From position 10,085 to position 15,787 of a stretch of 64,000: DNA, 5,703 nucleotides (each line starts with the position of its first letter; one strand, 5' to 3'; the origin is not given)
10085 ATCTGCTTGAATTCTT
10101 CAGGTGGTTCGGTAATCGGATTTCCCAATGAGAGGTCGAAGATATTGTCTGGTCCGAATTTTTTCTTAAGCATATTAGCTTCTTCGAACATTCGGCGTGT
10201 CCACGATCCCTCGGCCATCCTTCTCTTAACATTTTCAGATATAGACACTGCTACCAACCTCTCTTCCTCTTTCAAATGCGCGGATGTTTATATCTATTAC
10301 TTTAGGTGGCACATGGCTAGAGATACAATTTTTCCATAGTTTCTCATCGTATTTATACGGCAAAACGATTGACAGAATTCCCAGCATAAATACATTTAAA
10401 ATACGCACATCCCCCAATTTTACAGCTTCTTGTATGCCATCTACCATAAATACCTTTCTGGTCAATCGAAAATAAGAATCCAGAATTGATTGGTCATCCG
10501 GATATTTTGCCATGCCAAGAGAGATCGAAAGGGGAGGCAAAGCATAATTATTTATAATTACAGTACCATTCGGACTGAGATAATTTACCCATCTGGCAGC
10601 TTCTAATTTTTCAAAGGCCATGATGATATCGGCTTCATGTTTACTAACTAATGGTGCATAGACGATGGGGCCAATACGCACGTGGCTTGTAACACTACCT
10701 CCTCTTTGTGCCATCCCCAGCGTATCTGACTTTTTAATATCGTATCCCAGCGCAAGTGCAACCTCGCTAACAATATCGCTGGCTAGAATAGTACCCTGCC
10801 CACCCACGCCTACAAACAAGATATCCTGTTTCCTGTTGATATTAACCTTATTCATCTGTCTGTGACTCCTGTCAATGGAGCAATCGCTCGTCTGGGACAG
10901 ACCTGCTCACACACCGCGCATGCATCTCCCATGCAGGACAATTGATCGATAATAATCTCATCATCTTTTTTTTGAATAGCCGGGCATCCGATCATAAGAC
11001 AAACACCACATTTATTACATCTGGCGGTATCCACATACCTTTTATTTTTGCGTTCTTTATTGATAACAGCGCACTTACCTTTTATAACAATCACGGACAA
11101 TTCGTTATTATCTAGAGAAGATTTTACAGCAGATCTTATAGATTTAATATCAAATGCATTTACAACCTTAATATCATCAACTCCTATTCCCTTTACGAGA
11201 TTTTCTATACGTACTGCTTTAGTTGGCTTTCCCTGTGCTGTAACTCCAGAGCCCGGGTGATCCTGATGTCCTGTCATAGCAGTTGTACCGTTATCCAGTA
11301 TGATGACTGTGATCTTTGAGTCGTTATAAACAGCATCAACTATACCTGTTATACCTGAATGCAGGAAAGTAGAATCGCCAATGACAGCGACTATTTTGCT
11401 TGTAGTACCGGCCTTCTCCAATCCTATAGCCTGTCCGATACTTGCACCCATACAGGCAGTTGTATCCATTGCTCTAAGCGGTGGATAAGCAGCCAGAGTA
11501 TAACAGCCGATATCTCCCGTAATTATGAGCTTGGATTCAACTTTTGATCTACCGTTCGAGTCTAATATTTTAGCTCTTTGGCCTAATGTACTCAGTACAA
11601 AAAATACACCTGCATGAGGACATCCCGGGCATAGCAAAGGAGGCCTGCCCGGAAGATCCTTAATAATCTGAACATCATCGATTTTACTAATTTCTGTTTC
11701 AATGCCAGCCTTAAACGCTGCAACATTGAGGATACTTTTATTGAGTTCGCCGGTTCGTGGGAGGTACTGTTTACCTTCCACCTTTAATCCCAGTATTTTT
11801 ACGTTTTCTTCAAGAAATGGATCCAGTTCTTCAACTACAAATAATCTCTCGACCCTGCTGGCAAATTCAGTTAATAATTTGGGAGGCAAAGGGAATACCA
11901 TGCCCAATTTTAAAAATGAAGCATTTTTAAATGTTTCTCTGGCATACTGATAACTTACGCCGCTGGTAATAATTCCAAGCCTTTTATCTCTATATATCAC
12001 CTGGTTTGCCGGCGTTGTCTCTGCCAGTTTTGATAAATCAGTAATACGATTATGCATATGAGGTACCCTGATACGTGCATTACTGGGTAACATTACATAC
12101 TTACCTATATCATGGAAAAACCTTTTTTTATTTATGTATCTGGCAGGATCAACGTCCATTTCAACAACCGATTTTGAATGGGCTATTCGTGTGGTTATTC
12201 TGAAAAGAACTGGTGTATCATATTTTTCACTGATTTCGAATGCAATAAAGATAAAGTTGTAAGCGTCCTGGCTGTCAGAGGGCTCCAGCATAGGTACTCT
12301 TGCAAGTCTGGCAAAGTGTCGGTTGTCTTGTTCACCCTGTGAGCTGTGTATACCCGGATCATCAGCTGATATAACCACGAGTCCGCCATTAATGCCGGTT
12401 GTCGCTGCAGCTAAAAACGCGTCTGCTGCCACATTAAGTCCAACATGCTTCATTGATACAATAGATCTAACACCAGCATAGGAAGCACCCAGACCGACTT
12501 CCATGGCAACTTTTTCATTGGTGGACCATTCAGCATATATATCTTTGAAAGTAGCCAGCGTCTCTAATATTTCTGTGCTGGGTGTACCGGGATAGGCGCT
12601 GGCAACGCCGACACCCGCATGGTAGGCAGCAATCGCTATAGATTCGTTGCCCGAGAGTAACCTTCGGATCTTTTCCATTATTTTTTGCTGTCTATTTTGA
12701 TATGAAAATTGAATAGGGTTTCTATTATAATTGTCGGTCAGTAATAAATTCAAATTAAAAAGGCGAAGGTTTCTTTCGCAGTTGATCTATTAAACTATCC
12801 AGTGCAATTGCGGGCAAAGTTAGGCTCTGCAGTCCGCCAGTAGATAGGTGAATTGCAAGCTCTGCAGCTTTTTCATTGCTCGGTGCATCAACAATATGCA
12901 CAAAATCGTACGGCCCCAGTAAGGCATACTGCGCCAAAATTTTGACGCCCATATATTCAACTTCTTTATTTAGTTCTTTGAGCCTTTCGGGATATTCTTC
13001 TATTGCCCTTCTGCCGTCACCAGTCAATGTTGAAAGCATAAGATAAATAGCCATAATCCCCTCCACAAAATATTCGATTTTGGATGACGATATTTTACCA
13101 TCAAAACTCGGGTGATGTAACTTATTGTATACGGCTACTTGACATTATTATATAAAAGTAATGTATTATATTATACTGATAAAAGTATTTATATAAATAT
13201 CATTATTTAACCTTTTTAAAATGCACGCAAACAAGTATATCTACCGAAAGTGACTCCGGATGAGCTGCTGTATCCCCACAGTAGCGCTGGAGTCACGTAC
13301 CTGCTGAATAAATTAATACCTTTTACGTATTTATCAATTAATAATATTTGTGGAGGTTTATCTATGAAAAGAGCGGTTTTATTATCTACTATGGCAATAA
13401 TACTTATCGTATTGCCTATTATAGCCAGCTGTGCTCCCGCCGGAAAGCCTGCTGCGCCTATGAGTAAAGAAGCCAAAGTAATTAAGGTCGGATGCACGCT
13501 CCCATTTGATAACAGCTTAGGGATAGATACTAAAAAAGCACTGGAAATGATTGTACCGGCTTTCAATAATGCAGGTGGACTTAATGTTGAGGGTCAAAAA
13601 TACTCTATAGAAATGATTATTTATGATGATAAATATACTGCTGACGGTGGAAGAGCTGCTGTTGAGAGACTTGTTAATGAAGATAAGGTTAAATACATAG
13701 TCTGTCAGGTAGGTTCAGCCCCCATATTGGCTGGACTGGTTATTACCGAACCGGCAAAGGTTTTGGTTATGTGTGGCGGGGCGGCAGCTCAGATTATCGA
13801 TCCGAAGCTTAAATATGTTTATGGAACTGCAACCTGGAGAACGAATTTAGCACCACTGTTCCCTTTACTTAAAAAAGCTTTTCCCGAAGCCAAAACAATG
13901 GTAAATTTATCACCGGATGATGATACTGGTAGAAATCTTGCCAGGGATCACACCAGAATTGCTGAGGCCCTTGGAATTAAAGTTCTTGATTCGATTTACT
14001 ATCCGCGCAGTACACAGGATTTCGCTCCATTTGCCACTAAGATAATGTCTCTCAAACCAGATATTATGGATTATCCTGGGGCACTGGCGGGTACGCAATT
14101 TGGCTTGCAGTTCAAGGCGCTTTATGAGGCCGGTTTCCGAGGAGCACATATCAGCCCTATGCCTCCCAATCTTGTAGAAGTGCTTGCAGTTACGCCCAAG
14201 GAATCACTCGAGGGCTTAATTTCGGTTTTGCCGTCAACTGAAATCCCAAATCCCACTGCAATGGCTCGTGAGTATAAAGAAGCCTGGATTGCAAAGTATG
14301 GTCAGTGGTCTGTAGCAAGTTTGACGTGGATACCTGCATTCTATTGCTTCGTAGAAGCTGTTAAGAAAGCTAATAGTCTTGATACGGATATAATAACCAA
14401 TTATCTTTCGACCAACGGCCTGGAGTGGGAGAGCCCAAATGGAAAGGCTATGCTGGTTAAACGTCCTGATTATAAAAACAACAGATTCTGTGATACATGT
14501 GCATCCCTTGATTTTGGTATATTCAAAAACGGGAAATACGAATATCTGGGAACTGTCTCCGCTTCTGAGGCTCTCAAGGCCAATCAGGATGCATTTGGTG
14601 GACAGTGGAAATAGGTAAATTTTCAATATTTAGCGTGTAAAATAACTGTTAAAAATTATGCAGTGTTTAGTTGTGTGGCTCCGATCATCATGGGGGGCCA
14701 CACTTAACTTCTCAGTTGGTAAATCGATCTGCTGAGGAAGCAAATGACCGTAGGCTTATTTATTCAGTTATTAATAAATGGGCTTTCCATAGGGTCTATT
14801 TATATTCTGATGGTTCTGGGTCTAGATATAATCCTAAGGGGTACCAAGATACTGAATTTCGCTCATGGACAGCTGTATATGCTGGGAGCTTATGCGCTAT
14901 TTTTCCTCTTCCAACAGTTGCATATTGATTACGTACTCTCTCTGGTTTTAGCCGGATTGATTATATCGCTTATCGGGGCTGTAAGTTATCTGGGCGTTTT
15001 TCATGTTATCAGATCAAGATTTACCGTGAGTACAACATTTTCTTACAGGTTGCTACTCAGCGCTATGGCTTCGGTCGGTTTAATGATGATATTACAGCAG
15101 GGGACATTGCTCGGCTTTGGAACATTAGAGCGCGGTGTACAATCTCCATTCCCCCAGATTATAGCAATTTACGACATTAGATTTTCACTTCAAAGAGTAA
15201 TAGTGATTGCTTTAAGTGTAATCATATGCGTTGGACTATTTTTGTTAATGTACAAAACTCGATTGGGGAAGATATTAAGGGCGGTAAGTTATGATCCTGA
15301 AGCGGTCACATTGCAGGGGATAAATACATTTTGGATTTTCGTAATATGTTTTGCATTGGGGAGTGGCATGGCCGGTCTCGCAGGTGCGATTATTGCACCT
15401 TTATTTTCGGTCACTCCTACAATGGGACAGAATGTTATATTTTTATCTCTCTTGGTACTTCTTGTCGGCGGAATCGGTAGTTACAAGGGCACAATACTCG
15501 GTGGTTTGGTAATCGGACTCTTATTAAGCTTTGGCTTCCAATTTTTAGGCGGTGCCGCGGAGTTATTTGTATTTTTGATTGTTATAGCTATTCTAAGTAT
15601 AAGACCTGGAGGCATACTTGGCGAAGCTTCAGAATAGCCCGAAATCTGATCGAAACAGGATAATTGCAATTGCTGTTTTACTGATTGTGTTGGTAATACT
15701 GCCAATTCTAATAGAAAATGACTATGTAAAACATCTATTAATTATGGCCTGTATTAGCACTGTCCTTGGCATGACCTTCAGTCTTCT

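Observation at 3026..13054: Ten-kb operon combining a Liv-type importer, AMP-forming CoA ligase, aminotransferase, IorAB and a GYD protein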

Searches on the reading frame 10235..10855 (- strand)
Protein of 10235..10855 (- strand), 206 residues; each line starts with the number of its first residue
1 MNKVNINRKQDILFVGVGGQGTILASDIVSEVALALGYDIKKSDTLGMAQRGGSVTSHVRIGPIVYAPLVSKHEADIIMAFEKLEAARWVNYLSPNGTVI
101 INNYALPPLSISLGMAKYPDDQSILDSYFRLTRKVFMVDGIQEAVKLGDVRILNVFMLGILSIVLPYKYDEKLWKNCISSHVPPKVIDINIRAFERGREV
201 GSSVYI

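Call 3: search_protein_families(library=pfam, proteins=[window:10235-10855:-])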
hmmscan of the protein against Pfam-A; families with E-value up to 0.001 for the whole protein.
window:10235-10855:- (206 aa): 1 family
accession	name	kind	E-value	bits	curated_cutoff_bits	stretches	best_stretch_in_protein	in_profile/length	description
PF01558.24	POR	-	7.3e-34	117.9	27.4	1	18-199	1-173/173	Pyruvate ferredoxin/flavodoxin oxidoreductase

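Call 4: search_protein_families(library=ncbifam, proteins=[window:10235-10855:-])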
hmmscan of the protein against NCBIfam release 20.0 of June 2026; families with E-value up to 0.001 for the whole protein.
window:10235-10855:- (206 aa): 26 families (the best 25 are shown)
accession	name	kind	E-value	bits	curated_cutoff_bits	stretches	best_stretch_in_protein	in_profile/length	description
NF005322.0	PRK06853.1-2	equivalog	6e-68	228.5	237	1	8-201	4-193/197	indolepyruvate oxidoreductase subunit beta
NF005325.0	PRK06853.1-5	equivalog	1.9e-65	220.2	230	1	9-200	3-190/192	indolepyruvate oxidoreductase subunit beta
NF005323.0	PRK06853.1-3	equivalog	7.2e-53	179.4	238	1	7-200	4-194/197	indolepyruvate oxidoreductase subunit beta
TIGR03334.1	IOR_beta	equivalog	4.1e-49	167.1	205.8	1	11-198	2-188/189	indolepyruvate ferredoxin oxidoreductase subunit beta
NF005326.0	PRK06853.1-6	equivalog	6.4e-39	133.8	348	1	9-199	3-194/202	indolepyruvate oxidoreductase subunit beta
NF004917.0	PRK06274.1-3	equivalog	6.2e-36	124.2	284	1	9-199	2-191/203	indolepyruvate oxidoreductase subunit beta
NF004915.0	PRK06274.1-1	equivalog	4.1e-33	114.4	274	1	12-201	5-192/194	indolepyruvate oxidoreductase subunit beta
NF005324.0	PRK06853.1-4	equivalog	1.6e-32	113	222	1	9-201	2-189/196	indolepyruvate oxidoreductase subunit beta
NF004918.0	PRK06274.1-4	equivalog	3.1e-30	105.4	278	1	11-199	4-190/202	indolepyruvate oxidoreductase subunit beta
NF005328.0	PRK06853.2-2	equivalog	4.7e-24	85.2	240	1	9-163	3-151/192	indolepyruvate oxidoreductase subunit beta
NF005327.0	PRK06853.2-1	equivalog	1.8e-23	83.3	242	1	11-163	5-152/194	indolepyruvate oxidoreductase subunit beta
NF004916.0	PRK06274.1-2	equivalog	4.2e-18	66.1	227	1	10-107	3-99/178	indolepyruvate oxidoreductase subunit beta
NF009589.0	PRK13030.1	subfamily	4.7e-14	51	816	1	5-161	724-889/1170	indolepyruvate ferredoxin oxidoreductase family protein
TIGR02175.1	PorC_KorC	subfamily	6.9e-13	48.7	81.1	1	11-198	3-172/177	2-oxoacid:acceptor oxidoreductase, gamma subunit, pyruvate/2-ketoisovalerate family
NF005329.0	PRK06853.2-4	equivalog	3.2e-11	43.7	267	1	10-102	2-100/175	indolepyruvate oxidoreductase subunit beta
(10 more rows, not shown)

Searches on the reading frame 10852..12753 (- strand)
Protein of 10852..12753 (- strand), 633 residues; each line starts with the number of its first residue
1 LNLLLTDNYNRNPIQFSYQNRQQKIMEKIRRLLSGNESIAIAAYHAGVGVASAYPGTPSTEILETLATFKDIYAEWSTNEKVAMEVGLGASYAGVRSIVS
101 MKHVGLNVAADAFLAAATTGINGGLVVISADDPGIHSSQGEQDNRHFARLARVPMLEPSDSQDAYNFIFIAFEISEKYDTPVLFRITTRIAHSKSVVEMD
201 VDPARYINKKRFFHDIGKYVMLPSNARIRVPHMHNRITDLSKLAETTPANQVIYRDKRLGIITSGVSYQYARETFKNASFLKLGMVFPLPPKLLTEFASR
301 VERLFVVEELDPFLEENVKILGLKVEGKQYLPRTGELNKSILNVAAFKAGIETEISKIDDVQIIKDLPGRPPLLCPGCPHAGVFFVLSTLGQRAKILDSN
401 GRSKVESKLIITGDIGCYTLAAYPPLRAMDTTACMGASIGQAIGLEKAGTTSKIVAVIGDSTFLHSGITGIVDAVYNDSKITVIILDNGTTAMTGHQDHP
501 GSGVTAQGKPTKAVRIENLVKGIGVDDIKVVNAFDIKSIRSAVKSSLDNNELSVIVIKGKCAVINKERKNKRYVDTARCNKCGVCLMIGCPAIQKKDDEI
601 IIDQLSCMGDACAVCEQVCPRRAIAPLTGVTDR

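Call 3: search_protein_families(library=pfam, proteins=[window:10852-12753:-])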
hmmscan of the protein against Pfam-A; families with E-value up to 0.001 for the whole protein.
window:10852-12753:- (633 aa): 2 families
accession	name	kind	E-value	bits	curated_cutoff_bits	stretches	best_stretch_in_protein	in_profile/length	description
PF02775.26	TPP_enzyme_C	-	4.2e-23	82.3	21.9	1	414-557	1-151/151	Thiamine pyrophosphate enzyme, C-terminal TPP binding domain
PF01855.24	POR_N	-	2e-16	60.9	27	1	42-210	2-180/231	Pyruvate flavodoxin/ferredoxin oxidoreductase, thiamine diP-bdg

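Call 4: search_protein_families(library=ncbifam, proteins=[window:10852-12753:-])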
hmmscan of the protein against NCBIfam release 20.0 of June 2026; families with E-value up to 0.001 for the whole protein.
window:10852-12753:- (633 aa): 25 families
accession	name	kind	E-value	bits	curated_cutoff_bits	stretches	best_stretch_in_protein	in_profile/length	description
TIGR03336.1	IOR_alpha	equivalog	1.3e-212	707.3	650.9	1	30-624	2-595/595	indolepyruvate ferredoxin oxidoreductase subunit alpha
NF009589.0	PRK13030.1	subfamily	5.6e-38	130.3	816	1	91-503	114-549/1170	indolepyruvate ferredoxin oxidoreductase family protein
TIGR03710.1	OAFO_sf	subfamily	7e-22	77.7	482.75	1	17-100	180-266/561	2-oxoacid:acceptor oxidoreductase subunit alpha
NF009588.0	PRK13029.1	subfamily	4.3e-21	74.6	952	2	89-319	112-360/1196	indolepyruvate ferredoxin oxidoreductase family protein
NF006412.0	PRK08659.1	equivalog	7.9e-18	64.8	411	1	30-218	5-203/378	2-oxoacid:acceptor oxidoreductase subunit alpha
NF005507.0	PRK07119.1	subfamily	1.6e-16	60.1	399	1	30-192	4-175/352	3-methyl-2-oxobutanoate dehydrogenase subunit VorB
NF006232.0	PRK08366.1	equivalog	2e-11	43.2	646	1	27-199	4-182/394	2-ketoisovalerate ferredoxin oxidoreductase subunit alpha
NF007201.0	PRK09622.1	equivalog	1.4e-08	34.1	590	1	32-180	12-165/405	2-oxoacid:ferredoxin oxidoreductase subunit alpha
NF007206.0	PRK09627.1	equivalog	1.6e-08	33.9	579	1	34-216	7-201/375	2-oxoglutarate synthase subunit alpha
NF040682.1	PorA_Arch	equivalog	6.7e-08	31.9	550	1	30-119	3-97/387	pyruvate synthase subunit PorA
NF041171.1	Oxoac_fdxbeta_Archa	equivalog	2.1e-07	30.5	423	1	375-566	6-194/296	2-oxoacid:ferredoxin oxidoreductase subunit beta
TIGR02177.1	PorB_KorB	subfamily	4.1e-07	29.8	261.9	1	375-574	4-200/286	2-oxoacid:acceptor oxidoreductase, beta subunit, pyruvate/2-ketoisovalerate family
NF006233.0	PRK08367.1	equivalog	1.6e-06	27.2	625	1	29-119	3-98/394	pyruvate ferredoxin oxidoreductase subunit alpha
NF006721.0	PRK09259.1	equivalog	1.7e-06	27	557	1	420-555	414-546/574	oxalyl-CoA decarboxylase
NF008820.0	PRK11866.1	equivalog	2.4e-06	27.1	402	1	370-568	13-208/287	2-oxoacid ferredoxin oxidoreductase subunit beta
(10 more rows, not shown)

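Call 71: search_solved_structures(query=window:10852-12678:-, max_evalue=0.00001)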
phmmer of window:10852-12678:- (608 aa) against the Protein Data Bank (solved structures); distinct sequences matched with E-value up to 0.00001: 2.
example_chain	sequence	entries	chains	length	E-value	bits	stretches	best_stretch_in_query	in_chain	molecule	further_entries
1yd7_A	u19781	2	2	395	8.6e-13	50.8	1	8-185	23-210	2-keto acid:ferredoxin oxidoreductase subunit alpha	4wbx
8ys5_A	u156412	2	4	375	3e-08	35.8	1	8-192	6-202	2-oxoglutarate synthase subunit alpha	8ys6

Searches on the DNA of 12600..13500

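Call 61: search_rna_families(source=window, start=12600, end=13500, threshold=evalue, max_evalue=1)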
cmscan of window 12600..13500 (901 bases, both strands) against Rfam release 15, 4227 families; matches with E-value up to 1: 1.
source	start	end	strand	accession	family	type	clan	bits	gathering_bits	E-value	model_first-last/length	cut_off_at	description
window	12910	13054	-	RF02704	LcrF_thermometer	Cis-reg; thermoregulator;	-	21.3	169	0.78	1-133/133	no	LcrF intergenic thermometer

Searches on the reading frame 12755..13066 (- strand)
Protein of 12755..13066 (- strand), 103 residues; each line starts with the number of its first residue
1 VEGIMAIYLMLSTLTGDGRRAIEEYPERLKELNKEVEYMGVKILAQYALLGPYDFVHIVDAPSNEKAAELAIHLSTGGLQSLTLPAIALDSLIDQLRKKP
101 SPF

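Call 3: search_protein_families(library=pfam, proteins=[window:12755-13066:-])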
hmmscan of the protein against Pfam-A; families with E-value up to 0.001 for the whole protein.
window:12755-13066:- (103 aa): 1 family
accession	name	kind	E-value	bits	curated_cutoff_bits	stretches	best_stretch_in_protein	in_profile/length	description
PF08734.17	GYD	-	1.6e-21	76.6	31.4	1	8-91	1-86/91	GYD domain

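Call 4: search_protein_families(library=ncbifam, proteins=[window:12755-13066:-])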
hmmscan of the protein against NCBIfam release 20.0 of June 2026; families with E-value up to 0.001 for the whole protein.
window:12755-13066:- (103 aa): 0 families

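Call 70: search_solved_structures(query=window:12755-13054:-, max_evalue=1)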
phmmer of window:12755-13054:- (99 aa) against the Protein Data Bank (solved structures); distinct sequences matched with E-value up to 1: 4.
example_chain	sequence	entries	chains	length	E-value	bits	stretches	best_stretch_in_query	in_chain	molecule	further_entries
8glv_5F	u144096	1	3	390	0.5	13.9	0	39-83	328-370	Flagellar associated protein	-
6u42_5F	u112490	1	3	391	0.51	13.9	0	39-83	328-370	FAP363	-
4rzp_A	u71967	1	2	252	0.52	13.9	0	17-72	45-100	Engineered Protein OR366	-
5x00_A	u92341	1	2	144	0.6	13.7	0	13-61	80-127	Nucleoside diphosphate kinase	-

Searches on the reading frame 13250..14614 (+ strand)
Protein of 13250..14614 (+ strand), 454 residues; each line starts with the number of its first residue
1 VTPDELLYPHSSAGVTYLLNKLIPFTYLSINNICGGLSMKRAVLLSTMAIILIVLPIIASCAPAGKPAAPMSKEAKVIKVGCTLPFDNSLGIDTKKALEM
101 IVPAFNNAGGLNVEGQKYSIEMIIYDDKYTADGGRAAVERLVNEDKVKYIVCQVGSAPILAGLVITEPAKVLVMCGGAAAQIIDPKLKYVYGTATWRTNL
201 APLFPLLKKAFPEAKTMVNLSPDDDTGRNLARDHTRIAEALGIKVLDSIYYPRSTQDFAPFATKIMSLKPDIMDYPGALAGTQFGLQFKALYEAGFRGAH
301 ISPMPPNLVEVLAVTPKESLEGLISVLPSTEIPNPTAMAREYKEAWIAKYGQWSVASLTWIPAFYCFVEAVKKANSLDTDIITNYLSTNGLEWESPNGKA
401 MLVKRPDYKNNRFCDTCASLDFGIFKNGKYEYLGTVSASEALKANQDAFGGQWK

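Call 6: search_protein_families(library=pfam, proteins=[window:13250-14614:+])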
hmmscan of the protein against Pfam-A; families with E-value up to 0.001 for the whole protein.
window:13250-14614:+ (454 aa): 2 families
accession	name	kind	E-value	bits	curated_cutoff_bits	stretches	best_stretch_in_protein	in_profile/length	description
PF13458.12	Peripla_BP_6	-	2.2e-36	126.6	31.7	1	89-400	16-321/343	Periplasmic binding protein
PF13433.12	Peripla_BP_5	-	1e-08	35.2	27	1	94-402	20-320/363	Periplasmic binding protein domain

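Call 51: search_protein_families(library=ncbifam, proteins=[window:13250-14614:+], max_evalue=1e-10)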
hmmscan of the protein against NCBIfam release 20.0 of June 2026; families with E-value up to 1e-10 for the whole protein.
window:13250-14614:+ (454 aa): 0 families

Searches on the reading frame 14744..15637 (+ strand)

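Call 6: search_protein_families(library=pfam, proteins=[window:14744-15637:+])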
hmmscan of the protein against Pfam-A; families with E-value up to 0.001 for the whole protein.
window:14744-15637:+ (297 aa): 1 family
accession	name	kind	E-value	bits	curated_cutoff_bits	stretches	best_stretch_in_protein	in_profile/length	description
PF02653.21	BPD_transp_2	-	3.4e-33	115.4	26.8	1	10-283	2-265/269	Branched-chain amino acid transport system / permease component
